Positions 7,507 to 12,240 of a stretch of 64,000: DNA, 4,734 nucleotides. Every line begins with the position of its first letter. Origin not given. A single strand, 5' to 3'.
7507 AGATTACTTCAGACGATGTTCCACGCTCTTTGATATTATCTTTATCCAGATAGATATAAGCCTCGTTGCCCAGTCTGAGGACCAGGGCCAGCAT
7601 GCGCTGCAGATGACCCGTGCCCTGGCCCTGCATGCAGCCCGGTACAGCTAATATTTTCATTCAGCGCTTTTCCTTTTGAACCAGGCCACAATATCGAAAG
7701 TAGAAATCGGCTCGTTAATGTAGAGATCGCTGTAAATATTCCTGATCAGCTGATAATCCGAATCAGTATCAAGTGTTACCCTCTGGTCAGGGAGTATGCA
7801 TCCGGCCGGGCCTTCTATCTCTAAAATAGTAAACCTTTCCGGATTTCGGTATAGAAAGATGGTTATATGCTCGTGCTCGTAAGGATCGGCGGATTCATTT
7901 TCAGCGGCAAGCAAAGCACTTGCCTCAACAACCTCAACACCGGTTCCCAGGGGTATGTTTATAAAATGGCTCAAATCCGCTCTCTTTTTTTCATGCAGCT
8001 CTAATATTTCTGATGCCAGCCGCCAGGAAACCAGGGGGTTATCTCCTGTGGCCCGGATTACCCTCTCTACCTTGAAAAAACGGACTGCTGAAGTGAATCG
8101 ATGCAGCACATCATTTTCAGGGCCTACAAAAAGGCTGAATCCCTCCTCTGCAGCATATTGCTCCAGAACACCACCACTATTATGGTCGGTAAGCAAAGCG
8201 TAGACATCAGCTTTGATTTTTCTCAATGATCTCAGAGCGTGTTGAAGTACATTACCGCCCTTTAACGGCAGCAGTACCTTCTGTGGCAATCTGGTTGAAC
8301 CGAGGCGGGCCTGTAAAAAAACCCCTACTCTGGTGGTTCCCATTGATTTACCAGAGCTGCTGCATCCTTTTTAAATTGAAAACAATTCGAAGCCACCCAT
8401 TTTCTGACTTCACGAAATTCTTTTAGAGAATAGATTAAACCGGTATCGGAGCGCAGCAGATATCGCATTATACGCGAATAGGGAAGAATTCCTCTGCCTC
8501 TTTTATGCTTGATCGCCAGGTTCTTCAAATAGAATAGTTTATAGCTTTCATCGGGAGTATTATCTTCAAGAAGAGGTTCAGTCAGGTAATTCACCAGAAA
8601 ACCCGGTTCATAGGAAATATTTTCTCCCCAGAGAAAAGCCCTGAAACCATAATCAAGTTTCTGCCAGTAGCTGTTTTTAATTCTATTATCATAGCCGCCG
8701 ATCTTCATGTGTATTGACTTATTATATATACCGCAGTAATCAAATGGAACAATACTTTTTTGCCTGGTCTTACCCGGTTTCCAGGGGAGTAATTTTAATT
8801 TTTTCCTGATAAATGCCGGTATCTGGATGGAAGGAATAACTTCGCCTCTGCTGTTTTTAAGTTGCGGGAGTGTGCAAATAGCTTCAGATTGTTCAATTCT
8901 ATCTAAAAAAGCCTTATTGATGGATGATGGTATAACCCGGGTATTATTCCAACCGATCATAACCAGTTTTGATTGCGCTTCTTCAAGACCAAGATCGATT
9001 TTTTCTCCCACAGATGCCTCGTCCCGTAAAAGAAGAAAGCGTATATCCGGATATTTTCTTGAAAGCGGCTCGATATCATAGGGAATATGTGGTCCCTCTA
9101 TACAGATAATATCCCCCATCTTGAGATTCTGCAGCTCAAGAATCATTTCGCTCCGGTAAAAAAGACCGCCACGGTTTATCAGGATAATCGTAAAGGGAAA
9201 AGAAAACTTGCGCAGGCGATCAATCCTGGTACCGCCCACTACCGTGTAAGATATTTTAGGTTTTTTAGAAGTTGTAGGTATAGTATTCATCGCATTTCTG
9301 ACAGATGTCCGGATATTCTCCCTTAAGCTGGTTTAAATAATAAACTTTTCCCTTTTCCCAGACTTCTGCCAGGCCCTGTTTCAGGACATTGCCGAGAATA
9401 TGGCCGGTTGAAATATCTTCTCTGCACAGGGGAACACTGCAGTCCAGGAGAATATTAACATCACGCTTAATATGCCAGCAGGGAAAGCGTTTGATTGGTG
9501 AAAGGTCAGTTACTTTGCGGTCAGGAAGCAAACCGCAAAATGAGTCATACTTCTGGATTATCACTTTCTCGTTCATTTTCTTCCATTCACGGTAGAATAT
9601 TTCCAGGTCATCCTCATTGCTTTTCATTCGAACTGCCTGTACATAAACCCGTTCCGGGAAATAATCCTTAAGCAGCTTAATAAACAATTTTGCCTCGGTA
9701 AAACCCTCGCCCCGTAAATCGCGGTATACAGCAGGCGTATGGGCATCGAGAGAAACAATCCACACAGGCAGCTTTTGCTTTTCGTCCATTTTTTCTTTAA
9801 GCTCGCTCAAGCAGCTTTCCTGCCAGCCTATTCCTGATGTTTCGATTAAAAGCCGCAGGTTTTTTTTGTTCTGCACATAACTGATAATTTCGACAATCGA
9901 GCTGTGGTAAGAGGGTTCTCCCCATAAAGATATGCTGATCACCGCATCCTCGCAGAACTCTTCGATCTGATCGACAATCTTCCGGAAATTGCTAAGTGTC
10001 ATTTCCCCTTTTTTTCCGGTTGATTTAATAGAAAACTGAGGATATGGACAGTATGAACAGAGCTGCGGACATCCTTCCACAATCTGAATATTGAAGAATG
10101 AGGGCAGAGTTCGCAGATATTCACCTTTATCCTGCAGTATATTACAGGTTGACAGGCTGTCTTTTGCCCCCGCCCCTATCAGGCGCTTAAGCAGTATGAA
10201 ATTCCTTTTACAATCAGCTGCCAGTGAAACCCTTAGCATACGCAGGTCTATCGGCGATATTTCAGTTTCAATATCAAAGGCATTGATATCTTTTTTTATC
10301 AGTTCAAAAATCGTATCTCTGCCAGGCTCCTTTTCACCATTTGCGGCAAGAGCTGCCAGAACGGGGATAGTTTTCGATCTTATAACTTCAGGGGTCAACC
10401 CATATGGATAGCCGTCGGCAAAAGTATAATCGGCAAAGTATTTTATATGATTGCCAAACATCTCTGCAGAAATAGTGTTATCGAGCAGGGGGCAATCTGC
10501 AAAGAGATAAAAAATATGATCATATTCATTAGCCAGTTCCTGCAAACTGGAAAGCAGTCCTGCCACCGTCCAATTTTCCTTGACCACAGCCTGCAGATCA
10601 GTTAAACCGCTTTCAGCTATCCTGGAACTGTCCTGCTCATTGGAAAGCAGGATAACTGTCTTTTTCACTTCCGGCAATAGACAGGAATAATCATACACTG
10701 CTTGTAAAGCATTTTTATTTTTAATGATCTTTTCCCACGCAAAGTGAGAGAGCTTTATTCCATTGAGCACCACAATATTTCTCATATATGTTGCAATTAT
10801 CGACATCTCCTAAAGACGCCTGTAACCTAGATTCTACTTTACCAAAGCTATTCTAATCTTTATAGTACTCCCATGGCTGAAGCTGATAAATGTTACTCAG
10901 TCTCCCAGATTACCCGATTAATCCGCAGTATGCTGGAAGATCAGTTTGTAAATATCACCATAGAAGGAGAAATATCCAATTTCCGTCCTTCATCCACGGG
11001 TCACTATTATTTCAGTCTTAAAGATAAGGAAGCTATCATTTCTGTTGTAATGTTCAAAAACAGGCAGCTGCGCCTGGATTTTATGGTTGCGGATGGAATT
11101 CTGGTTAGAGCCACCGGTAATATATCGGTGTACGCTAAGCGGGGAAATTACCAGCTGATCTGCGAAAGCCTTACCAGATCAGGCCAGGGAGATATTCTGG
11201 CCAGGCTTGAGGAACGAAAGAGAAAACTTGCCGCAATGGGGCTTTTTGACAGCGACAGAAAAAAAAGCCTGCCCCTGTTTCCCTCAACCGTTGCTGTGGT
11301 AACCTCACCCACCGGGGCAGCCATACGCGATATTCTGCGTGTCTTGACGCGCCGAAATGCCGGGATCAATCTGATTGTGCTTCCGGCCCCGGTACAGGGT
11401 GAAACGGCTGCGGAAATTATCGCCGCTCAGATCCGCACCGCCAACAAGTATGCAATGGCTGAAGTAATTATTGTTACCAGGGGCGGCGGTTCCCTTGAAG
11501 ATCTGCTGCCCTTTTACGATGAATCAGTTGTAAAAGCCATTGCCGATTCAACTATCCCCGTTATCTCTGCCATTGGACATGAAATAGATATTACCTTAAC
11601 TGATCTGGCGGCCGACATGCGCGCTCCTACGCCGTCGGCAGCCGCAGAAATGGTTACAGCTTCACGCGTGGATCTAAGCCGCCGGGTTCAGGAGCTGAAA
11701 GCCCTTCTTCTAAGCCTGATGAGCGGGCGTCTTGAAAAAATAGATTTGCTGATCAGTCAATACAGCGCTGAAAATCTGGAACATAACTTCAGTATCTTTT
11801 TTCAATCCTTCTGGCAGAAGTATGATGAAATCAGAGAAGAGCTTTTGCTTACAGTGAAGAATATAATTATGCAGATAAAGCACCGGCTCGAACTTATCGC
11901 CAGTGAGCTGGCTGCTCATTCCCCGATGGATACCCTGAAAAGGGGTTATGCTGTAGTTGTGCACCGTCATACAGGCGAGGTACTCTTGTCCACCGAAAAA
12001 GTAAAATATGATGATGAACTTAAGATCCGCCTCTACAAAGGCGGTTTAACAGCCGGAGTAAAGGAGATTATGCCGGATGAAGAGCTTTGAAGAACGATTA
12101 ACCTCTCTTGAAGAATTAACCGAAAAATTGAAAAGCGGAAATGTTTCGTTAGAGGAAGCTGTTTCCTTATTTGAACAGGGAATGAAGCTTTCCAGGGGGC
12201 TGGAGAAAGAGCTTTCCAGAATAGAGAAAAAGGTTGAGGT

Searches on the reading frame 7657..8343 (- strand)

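Call 86: search_protein_families(library=pfam, proteins=[window:7657-8343:-], max_evalue=0.00001)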
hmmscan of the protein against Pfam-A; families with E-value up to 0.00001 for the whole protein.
window:7657-8343:- (228 aa): 1 family
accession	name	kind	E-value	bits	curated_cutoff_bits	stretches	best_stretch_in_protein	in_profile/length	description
PF02348.25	CTP_transf_3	-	1.4e-23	84.3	22.6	1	10-200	4-202/217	Cytidylyltransferase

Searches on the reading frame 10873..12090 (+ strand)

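Call 86: search_protein_families(library=pfam, proteins=[window:10873-12090:+], max_evalue=0.00001)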
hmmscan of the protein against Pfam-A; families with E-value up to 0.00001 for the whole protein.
window:10873-12090:+ (405 aa): 3 families
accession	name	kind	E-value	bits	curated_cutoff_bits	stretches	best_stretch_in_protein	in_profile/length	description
PF02601.20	Exonuc_VII_L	-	3.5e-81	273.6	35.9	2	124-329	1-204/315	Exonuclease VII, large subunit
PF13742.12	tRNA_anti_2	-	2.8e-28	98.4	27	1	8-100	1-94/95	OB-fold nucleic acid binding domain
PF01336.31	tRNA_anti-codon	-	5.3e-11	42.7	27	1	28-101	1-73/75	OB-fold nucleic acid binding domain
